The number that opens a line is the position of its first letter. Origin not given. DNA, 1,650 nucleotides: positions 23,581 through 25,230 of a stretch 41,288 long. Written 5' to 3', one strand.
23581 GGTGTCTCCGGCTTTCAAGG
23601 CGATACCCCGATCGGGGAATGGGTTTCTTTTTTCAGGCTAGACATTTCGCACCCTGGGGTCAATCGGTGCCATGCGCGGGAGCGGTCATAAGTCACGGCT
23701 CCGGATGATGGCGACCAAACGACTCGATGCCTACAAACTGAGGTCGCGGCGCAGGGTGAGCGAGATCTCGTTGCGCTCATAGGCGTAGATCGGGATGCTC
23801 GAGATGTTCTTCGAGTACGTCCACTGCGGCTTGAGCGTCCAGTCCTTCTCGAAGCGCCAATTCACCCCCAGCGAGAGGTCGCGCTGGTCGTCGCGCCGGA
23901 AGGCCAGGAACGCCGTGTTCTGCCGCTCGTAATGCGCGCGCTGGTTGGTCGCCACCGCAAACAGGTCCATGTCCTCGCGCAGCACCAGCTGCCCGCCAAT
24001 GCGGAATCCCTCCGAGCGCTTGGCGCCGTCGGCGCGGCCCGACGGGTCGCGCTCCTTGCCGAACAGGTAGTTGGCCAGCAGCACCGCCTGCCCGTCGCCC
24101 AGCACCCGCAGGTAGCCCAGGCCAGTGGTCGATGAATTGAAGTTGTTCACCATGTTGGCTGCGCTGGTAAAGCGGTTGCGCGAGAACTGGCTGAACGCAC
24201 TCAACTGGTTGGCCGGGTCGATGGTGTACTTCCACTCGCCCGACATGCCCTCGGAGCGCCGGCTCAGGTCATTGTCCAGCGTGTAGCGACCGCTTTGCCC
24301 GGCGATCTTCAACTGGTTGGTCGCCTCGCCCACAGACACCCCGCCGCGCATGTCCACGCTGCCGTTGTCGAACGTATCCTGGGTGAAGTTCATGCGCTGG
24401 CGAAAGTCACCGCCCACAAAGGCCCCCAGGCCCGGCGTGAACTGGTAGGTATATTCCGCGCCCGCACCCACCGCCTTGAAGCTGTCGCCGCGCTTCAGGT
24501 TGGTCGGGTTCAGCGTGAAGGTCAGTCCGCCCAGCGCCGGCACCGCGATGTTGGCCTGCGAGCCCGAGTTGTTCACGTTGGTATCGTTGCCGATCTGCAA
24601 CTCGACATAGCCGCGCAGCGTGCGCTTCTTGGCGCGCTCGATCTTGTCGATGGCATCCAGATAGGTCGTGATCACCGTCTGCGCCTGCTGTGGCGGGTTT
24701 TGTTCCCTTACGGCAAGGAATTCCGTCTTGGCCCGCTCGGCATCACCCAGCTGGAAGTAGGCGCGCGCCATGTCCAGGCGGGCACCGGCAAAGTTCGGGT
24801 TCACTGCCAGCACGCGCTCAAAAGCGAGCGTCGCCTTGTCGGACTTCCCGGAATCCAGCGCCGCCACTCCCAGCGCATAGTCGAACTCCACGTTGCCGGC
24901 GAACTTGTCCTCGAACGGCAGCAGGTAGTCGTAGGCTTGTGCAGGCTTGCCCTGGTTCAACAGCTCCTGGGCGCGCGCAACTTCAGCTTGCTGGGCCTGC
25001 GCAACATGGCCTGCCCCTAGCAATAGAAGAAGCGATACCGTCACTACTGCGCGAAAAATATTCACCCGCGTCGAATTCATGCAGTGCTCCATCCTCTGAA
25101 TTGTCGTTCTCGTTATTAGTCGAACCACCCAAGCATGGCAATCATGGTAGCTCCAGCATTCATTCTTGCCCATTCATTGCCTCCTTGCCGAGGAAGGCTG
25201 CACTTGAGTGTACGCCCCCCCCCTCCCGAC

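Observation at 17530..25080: Putative Slam / type XI secretion pair with an atypical giant non-lipoprotein cargo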

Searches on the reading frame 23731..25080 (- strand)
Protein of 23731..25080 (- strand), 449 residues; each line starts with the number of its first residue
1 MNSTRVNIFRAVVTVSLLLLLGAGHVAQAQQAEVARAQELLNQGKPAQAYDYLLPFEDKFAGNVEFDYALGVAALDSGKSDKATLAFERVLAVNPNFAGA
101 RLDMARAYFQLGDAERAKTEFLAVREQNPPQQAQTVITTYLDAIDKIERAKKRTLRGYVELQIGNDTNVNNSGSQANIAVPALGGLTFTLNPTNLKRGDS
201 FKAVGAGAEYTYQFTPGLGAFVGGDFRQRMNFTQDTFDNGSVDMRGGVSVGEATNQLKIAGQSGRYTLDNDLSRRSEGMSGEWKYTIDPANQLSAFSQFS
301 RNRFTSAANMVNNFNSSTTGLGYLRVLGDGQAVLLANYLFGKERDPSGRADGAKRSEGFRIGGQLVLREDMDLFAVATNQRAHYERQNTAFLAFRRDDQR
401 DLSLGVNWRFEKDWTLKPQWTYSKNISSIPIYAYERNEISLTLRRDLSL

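Call 5: search_protein_families(library=pfam, proteins=[window:23731-25080:-], max_evalue=1)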
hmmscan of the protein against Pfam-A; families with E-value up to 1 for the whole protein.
window:23731-25080:- (449 aa): 19 families
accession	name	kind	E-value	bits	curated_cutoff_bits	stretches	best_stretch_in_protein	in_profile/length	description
PF14559.12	TPR_19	-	2.6e-10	40.9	25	1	74-134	1-62/68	Tetratricopeptide repeat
PF13432.12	TPR_16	-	4.1e-09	37.2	32.7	2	68-129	1-62/65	Tetratricopeptide repeat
PF07719.23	TPR_2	-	6.9e-08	32.5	27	2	68-96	5-33/34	Tetratricopeptide repeat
PF04575.19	SlipAM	-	1.7e-07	31.6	22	1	164-445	10-286/288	Surface lipoprotein assembly modifier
PF13428.12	TPR_14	-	2e-06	28.4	23.5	2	100-130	3-33/44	Tetratricopeptide repeat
PF00515.34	TPR_1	-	3.3e-06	27.1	27.8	1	68-97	5-34/34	Tetratricopeptide repeat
PF13371.12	TPR_9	-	6.1e-06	26.6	35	1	73-132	4-61/73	Tetratricopeptide repeat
PF13181.12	TPR_8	-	2.1e-05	24.8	25.7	1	100-122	3-25/34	Tetratricopeptide repeat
PF13431.12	TPR_17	-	3e-05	24.4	24.4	1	86-118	1-33/34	Tetratricopeptide repeat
PF13174.12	TPR_6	-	8.5e-05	23.4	26.3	1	100-129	2-31/33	Tetratricopeptide repeat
PF24575.1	TPR_Slam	-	0.00012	22.9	35.2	1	66-121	49-104/104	Surface lipoprotein assembly modifier, N-terminal TPR repeats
PF07721.20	TPR_4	-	0.00075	20.3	27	1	99-118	2-21/26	Tetratricopeptide repeat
PF12895.13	ANAPC3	-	0.001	19.7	27.2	0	79-121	4-46/82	Anaphase-promoting complex, cyclosome, subunit 3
PF16918.11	PknG_TPR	-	0.0047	16.2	27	1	33-115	97-179/340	Protein kinase G tetratricopeptide repeat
PF13414.12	TPR_11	-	0.011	15.8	26.8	1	76-112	6-42/42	TPR repeat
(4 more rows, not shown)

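Call 6: search_protein_families(library=ncbifam, proteins=[window:23731-25080:-], max_evalue=1)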
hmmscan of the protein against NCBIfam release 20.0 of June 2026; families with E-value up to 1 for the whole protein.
window:23731-25080:- (449 aa): 21 families
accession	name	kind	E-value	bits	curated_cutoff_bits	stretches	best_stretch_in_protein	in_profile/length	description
NF040959.1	MamA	equivalog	2.4e-10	40.2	200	1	36-131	43-138/204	magnetosome protein MamA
TIGR02917.1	PEP_TPR_lipo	equivalog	1.2e-06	26.8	312.2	1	31-142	330-443/899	XrtA/PEP-CTERM system TPR-repeat protein PrsT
TIGR02521.1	type_IV_pilW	equivalog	7e-05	22.5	154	2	70-122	141-193/234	type IV pilus biogenesis/stability protein PilW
NF033920.0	C39_PA2778_fam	equivalog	0.00026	20.5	150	1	28-120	153-246/255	PA2778 family cysteine peptidase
NF008520.0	PRK11447.1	equivalog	0.00053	17.9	858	1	31-129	574-668/1157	cellulose synthase complex outer membrane protein BcsC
TIGR03014.2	EpsL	equivalog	0.0014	17.7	275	1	377-444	314-382/385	XrtB/PEP-CTERM-associated polysaccharide biosynthesis outer membrane protein EpsL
TIGR02795.1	tol_pal_ybgF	equivalog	0.0019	18.8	90.1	1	31-134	3-112/119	tol-pal system protein YbgF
NF052415.1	T3SS_chap_SctY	equivalog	0.0023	18.4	70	1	66-118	42-97/106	type III secretion apparatus assembly chaperone SctY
TIGR04510.1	mod_pep_cyc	subfamily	0.004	15.7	400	1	68-126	402-460/814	putative peptide modification system cyclase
TIGR02552.1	LcrH_SycD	equivalog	0.0051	16.5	104.8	1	63-127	51-115/136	SycD/LcrH family type III secretion system chaperone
TIGR03504.1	FimV_Cterm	subfamily_domain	0.022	14.8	30.65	1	100-132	1-33/44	FimV/HubP family polar landmark protein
NF008755.0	PRK11788.1-3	equivalog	0.024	14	430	1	69-158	185-275/388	lipopolysaccharide assembly protein LapB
TIGR03302.1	OM_YfiO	subfamily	0.027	14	81.4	1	68-132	37-104/239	outer membrane protein assembly factor BamD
TIGR00540.1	TPR_hemY_coli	hypoth_equivalog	0.033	12.9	142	1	66-119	328-380/385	heme biosynthesis-associated TPR protein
NF008391.2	PRK11189.1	equivalog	0.047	13.2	250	1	70-141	105-175/297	lipoprotein NlpI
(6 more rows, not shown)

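Call 14: search_solved_structures(query=window:23731-25080:-, max_evalue=10, show_alignments=2)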
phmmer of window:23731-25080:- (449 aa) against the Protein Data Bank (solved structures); distinct sequences matched with E-value up to 10: 56.
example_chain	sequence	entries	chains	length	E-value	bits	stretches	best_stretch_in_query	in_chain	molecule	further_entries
9qhb_A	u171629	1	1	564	1.9e-14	56.7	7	62-129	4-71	Engineered tetratricopeptide repeat protein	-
8bu0_A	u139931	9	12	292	6.3e-11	45.1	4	62-129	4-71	Consensus tetratricopeptide repeat protein | Crystal structure of an 8-repeat consensus TPR superhelix with Zinc. | Monomer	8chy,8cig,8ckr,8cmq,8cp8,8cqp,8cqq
9qhc_A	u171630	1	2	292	5e-09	38.9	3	64-129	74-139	Engineered tetratricopeptide repeat protein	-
8ch0_A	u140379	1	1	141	6.2e-06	28.7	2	62-129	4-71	Consensus tetratricopeptide repeat protein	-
2fo7_A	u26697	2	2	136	2.7e-05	26.5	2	64-125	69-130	SYNTHETIC CONSENSUS TPR PROTEIN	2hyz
5hrz_A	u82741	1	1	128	4.2e-05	25.9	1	60-129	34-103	TPR domain protein 1na0C3_3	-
6vl6_A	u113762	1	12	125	6.9e-05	25.2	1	60-121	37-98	T33_dn2A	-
8fwd_0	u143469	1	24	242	7e-05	25.2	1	61-139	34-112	O43-rpxdoc-EK1_A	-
6vfh_A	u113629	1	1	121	7.1e-05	25.2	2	61-146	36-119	T33_dn10A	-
1na0_A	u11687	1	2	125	8e-05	25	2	64-128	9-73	designed protein CTPR3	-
6v8e_A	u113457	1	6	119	8.2e-05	25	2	61-129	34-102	Designed protein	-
8ump_A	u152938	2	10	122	8.4e-05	24.9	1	59-131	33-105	T33-ml35-redesigned-TPR-domain-fold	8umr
3asg_A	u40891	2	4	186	0.0001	24.7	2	48-127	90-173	MamA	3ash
3as8_A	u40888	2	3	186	0.00012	24.5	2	48-127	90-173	Magnetosome protein MamA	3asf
3as4_A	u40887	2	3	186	0.00017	23.9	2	48-127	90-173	MamA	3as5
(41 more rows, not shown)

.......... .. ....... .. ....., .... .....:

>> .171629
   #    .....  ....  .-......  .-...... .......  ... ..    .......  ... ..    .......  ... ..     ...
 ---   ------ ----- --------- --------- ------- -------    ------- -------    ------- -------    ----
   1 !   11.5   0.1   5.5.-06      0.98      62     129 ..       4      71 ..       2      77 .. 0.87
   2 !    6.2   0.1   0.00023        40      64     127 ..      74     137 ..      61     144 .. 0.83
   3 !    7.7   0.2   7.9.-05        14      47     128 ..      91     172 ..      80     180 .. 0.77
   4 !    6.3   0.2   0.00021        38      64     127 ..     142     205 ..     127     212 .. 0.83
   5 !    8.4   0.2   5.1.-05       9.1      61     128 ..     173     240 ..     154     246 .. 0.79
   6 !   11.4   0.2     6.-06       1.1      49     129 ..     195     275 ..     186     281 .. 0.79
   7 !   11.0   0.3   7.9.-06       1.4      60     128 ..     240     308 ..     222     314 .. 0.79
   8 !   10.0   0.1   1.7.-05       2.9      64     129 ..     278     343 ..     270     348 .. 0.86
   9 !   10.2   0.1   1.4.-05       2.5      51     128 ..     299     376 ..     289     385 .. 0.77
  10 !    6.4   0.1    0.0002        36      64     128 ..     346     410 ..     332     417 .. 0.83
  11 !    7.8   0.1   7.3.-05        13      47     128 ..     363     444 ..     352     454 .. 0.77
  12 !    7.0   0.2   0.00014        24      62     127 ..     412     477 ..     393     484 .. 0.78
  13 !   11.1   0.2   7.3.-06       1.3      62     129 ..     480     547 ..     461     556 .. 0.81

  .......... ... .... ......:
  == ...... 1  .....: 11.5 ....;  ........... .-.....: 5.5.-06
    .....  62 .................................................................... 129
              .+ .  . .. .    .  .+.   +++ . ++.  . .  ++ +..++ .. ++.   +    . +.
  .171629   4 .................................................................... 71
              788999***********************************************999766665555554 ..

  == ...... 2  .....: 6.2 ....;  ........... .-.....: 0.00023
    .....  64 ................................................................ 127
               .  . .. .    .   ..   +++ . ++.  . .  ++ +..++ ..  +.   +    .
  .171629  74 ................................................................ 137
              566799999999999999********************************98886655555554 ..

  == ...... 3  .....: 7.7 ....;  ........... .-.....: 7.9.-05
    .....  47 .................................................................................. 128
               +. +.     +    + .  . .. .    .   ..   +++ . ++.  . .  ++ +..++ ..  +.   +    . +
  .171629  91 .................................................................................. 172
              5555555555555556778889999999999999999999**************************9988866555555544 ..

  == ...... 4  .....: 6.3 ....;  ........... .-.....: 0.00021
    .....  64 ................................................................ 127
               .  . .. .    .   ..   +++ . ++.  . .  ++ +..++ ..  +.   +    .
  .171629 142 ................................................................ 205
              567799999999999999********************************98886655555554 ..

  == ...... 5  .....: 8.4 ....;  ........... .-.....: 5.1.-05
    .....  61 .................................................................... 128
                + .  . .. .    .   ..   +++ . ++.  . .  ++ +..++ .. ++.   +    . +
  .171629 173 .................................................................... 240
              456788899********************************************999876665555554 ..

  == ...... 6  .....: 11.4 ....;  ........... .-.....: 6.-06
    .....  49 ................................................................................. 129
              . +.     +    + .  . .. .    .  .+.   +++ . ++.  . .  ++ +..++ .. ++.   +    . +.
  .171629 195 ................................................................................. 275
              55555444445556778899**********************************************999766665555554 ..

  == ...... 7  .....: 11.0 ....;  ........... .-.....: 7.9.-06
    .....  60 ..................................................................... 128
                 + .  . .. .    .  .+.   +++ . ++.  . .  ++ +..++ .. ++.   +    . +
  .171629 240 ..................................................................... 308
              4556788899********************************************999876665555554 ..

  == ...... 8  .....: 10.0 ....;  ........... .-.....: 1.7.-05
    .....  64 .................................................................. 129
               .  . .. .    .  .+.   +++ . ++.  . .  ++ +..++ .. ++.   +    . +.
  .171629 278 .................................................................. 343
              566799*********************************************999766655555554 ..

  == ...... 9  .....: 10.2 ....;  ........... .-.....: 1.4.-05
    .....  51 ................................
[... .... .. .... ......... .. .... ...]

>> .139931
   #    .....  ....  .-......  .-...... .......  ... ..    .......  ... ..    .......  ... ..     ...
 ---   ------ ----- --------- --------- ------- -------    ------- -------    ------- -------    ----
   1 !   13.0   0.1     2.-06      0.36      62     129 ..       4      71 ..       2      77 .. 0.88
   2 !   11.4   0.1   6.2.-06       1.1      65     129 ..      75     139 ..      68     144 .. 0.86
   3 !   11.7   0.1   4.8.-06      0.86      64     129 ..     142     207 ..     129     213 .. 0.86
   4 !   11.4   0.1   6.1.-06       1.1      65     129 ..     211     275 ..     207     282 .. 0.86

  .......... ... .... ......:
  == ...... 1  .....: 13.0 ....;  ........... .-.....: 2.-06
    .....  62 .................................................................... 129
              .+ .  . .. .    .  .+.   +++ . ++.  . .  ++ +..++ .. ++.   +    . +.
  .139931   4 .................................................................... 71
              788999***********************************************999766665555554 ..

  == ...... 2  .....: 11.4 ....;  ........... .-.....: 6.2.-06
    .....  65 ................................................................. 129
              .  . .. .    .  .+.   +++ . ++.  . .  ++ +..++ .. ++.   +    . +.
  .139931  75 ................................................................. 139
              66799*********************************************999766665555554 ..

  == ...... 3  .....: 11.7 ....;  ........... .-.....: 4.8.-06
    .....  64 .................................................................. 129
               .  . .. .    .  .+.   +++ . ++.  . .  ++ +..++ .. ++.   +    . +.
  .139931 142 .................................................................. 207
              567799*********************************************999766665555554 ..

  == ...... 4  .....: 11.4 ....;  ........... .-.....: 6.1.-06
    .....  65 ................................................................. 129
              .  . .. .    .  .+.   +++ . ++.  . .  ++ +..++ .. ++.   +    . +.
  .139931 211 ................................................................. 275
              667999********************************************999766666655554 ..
